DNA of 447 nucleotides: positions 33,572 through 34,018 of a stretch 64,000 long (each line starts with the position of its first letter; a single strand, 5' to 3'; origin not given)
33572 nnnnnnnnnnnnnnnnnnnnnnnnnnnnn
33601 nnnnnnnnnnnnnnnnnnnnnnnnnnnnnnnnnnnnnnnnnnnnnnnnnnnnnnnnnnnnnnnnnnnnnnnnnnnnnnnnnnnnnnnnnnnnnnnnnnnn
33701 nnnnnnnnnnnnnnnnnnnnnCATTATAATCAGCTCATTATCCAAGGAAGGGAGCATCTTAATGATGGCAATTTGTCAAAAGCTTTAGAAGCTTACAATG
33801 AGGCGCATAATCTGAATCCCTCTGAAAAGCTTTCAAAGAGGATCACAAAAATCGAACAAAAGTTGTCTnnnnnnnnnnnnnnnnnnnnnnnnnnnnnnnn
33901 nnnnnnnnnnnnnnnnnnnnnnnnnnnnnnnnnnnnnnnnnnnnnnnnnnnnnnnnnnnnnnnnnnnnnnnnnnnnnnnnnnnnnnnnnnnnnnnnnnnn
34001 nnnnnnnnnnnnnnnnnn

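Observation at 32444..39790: ERCC6L/PICH-like helicase with a greatly expanded N-terminal TPR-like repeat array and an acidic, repeat-containing tail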

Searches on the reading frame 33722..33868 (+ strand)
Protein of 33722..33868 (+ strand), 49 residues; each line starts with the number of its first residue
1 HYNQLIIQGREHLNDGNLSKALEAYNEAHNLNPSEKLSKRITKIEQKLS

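Call 40: search_protein_representatives(alignment_id=A2)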
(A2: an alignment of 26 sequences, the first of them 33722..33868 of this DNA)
Query: 26 sequences, 49 profile positions. Proteins with E-value up to 0.001 (for the whole library): 28305; up to 1e-10: 4093; up to 1e-30: 105. The best 150 are listed.
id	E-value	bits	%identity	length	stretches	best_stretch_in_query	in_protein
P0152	2.0e-94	325.3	-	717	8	2-45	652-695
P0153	3.5e-93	321.3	-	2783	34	3-49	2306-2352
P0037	1.1e-74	262.1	-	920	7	2-48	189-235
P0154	1.1e-69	246.1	-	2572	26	7-48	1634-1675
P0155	2.3e-67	238.7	-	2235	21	1-47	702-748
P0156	5.8e-64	227.8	-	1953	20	1-47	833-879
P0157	1.2e-58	210.8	-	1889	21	12-35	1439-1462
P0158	5.5e-57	205.4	-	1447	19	2-48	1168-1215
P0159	1.8e-56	203.8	-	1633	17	2-43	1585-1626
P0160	2.2e-56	203.5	-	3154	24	12-35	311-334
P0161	1.2e-52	191.6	-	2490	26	9-48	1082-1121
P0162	1.6e-51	187.9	-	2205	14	5-41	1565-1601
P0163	8.4e-51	185.6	-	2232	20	7-49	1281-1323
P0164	5.5e-50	183.0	-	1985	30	1-47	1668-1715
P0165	7.8e-50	182.5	-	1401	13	1-48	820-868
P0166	2.5e-49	180.9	-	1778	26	2-48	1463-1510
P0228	3.3e-33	129.3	-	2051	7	2-48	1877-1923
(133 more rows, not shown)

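Call 54: search_protein_families(library=pfam, proteins=[P0155, P0166, P0228, P0152], max_evalue=0.001)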
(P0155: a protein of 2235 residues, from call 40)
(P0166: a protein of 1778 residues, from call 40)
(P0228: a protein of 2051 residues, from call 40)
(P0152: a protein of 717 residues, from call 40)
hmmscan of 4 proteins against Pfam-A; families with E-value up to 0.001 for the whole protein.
P0155 (2235 aa): 10 families
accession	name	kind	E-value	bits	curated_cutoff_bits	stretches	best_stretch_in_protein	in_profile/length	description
PF07719.23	TPR_2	-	3.5e-53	173.8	27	2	411-436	8-33/34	Tetratricopeptide repeat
PF13414.12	TPR_11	-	5e-46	154.6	26.8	2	1131-1156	2-27/42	TPR repeat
PF00515.34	TPR_1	-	8.3e-33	111.3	27.8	3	1250-1275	9-34/34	Tetratricopeptide repeat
PF13424.12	TPR_12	-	1.4e-19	70.5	30.1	0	1252-1272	55-75/77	Tetratricopeptide repeat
PF13428.12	TPR_14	-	1.3e-17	62.9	23.5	0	1484-1519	7-42/44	Tetratricopeptide repeat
PF13432.12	TPR_16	-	6.4e-15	55.7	32.7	0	1133-1156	41-64/65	Tetratricopeptide repeat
PF13176.12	TPR_7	-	4.1e-13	48.7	27.9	0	419-436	14-31/36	Tetratricopeptide repeat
PF13181.12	TPR_8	-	2.3e-11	43.4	25.7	0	1483-1510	6-33/34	Tetratricopeptide repeat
PF13371.12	TPR_9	-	7.4e-07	29.5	35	0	1133-1156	5-28/73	Tetratricopeptide repeat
PF14559.12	TPR_19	-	0.0002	22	25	0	1253-1279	2-28/68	Tetratricopeptide repeat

P0166 (1778 aa): 12 families
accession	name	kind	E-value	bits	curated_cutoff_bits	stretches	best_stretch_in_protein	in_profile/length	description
PF07719.23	TPR_2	-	3.1e-62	202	27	0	1466-1495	4-33/34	Tetratricopeptide repeat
PF13414.12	TPR_11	-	2.2e-41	139.7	26.8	1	1470-1495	1-26/42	TPR repeat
PF00515.34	TPR_1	-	1.7e-36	123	27.8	0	287-315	6-34/34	Tetratricopeptide repeat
PF13424.12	TPR_12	-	3.6e-28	98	30.1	0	1458-1493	38-75/77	Tetratricopeptide repeat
PF13428.12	TPR_14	-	9.1e-21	72.7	23.5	0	155-189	4-38/44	Tetratricopeptide repeat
PF13181.12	TPR_8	-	9.5e-19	66.4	25.7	0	1123-1140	15-32/34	Tetratricopeptide repeat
PF10516.15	SHNi-TPR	-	2.4e-08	33.8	21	0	711-732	16-37/38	SHNi-TPR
PF13432.12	TPR_16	-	4.8e-08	33.7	32.7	0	1468-1490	2-24/65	Tetratricopeptide repeat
PF09058.15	L27_1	-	2e-07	31.2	29.7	0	775-796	10-31/59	L27_1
PF13176.12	TPR_7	-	6.9e-06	26.2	27.9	0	770-787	14-31/36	Tetratricopeptide repeat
PF23914.1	TPR_CcmH_CycH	-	1.3e-05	25.5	42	0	1014-1082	90-153/158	Cytochrome c-type biogenesis protein H TPR domain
PF21787.3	TNP-like_RNaseH_N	-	1.6e-05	25.6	24.6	0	1035-1096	11-72/137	TNP-like, RNase H N-terminal domain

P0228 (2051 aa): 9 families
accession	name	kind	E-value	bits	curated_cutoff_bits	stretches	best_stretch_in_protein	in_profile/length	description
PF07719.23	TPR_2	-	2.5e-16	58.8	27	0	1754-1785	3-34/34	Tetratricopeptide repeat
PF00515.34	TPR_1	-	2.6e-14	52.7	27.8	0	1884-1909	8-33/34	Tetratricopeptide repeat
PF13181.12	TPR_8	-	8.7e-13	47.8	25.7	0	1818-1846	5-33/34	Tetratricopeptide repeat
PF13414.12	TPR_11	-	6.9e-12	45.3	26.8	0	1764-1785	6-27/42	TPR repeat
PF13176.12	TPR_7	-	5.3e-10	39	27.9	0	1759-1786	6-33/36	Tetratricopeptide repeat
PF13424.12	TPR_12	-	2.5e-07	31.2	30.1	0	1693-1716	52-75/77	Tetratricopeptide repeat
PF13428.12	TPR_14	-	3e-06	27.8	23.5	0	1692-1719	7-34/44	Tetratricopeptide repeat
PF13432.12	TPR_16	-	4.9e-06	27.3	32.7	0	1550-1595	12-58/65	Tetratricopeptide repeat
PF10516.15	SHNi-TPR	-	0.00045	20.1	21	0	1768-1782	17-31/38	SHNi-TPR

P0152 (717 aa): 8 families
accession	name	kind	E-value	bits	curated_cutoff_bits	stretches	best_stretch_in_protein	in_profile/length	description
PF07719.23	TPR_2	-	4.5e-13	48.7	27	0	658-684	7-33/34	Tetratricopeptide repeat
PF13428.12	TPR_14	-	5.2e-09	36.4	23.5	0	429-459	4-34/44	Tetratricopeptide repeat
PF13432.12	TPR_16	-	1.2e-07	32.5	32.7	0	432-458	3-29/65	Tetratricopeptide repeat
PF00515.34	TPR_1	-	1.2e-07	31.7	27.8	0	656-684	5-33/34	Tetratricopeptide repeat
PF03704.23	BTAD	-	1e-06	29.6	22.1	0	490-524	1-35/146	Bacterial transcriptional activator domain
PF13424.12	TPR_12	-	1.5e-06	28.7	30.1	0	659-683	52-76/77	Tetratricopeptide repeat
PF04212.24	MIT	-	4.5e-06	27.1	30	0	133-170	13-54/66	MIT (microtubule interacting and transport) domain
PF13414.12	TPR_11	-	6.2e-05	23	26.8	0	133-155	3-25/42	TPR repeat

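Call 61: predict_structure(alignment_id=A2)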
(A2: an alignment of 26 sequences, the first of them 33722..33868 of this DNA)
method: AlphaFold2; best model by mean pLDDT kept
length: 49 residues; sequences in the alignment: 26
mean_pLDDT: 98.1   pTM: 0.81
mean pLDDT of the five models: 98.1, 97.9, 97.6, 97.4, 97.2
residues with pLDDT >= 90: 49; 70-90: 0; 50-70: 0; < 50: 0
segments of 3 or more residues with pLDDT < 50: none
pLDDT, mean of each block of 10 residues (from residue 1): 98 98 99 98 97
secondary structure, 60 per line:
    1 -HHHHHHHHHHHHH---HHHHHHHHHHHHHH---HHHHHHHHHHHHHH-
elements in order: H2-14 H18-31 H35-48

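Call 63: fold_search(model_id=the predicted structure, library=pdb)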
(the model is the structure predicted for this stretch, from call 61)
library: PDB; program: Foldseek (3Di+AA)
matches with E <= 10: 668; with E <= 0.001: 0
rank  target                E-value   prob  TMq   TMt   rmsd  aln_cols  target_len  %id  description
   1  1elw_B                2.1e-01  1.00  0.77  0.35   1.2        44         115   32  Crystal structure of the TPR1 domain of HOP in complex with a HSC70 peptide (released 2000-04-26)
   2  1elw_A                2.5e-01  1.00  0.85  0.39   1.3        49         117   31  Crystal structure of the TPR1 domain of HOP in complex with a HSC70 peptide (released 2000-04-26)
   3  5jno_B                3.2e-01  1.00  0.79  0.68   0.8        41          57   32  Crystal structure of the BD1-NTPR complex from BEND3 and PICH (released 2017-09-13)
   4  4r7s                  4.1e-01  1.00  0.85  0.18   1.8        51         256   22  Crystal structure of a tetratricopeptide repeat protein (PARMER_03812) from Parabacteroides merdae ATCC 43184 at 2.39 A  (released 2014-10-01)
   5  1na0_A                4.4e-01  1.00  0.87  0.39   1.4        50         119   20  Design of Stable alpha-Helical Arrays from an Idealized TPR Motif (released 2003-06-03)
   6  4gcn_A                4.7e-01  1.00  0.84  0.34   0.8        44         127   16  N-terminal domain of stress-induced protein-1 (STI-1) from C.elegans (released 2012-08-15)
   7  6vfh_A                4.7e-01  0.99  0.86  0.38   1.5        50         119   18  De novo designed tetrahedral nanoparticle T33_dn10 (released 2020-08-12)
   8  6vfk_A                4.7e-01  0.99  0.87  0.38   1.4        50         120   18  De novo designed tetrahedral nanoparticle T33_dn10 displaying 4 copies of BG505-SOSIP trimer on the surface (released 2020-07-22)
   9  2vko_C                4.7e-01  0.97  0.66  0.36   2.4        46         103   24  Structure of the soluble domain of the membrane protein TM1634 from Thermotoga maritima (released 2008-04-08)
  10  6v8e_B                5.0e-01  0.99  0.80  0.37   1.4        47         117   19  Computationally designed C3-symmetric homotrimer from TPR repeat protein (released 2020-08-12)
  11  6v8e_A                5.3e-01  0.99  0.84  0.38   1.6        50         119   20  Computationally designed C3-symmetric homotrimer from TPR repeat protein (released 2020-08-12)
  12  4j8e_A                6.0e-01  1.00  0.87  0.38   1.0        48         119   31  Middle domain of Hsc70-interacting protein, crystal form I (released 2013-07-03)
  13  4j8e_B                6.4e-01  0.99  0.86  0.38   1.1        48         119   31  Middle domain of Hsc70-interacting protein, crystal form I (released 2013-07-03)
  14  1na3_A                6.4e-01  0.99  0.87  0.52   1.5        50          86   20  Design of Stable alpha-Helical Arrays from an Idealized TPR Motif (released 2003-06-03)
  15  2vko_B                6.4e-01  0.96  0.66  0.36   2.4        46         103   24  Structure of the soluble domain of the membrane protein TM1634 from Thermotoga maritima (released 2008-04-08)
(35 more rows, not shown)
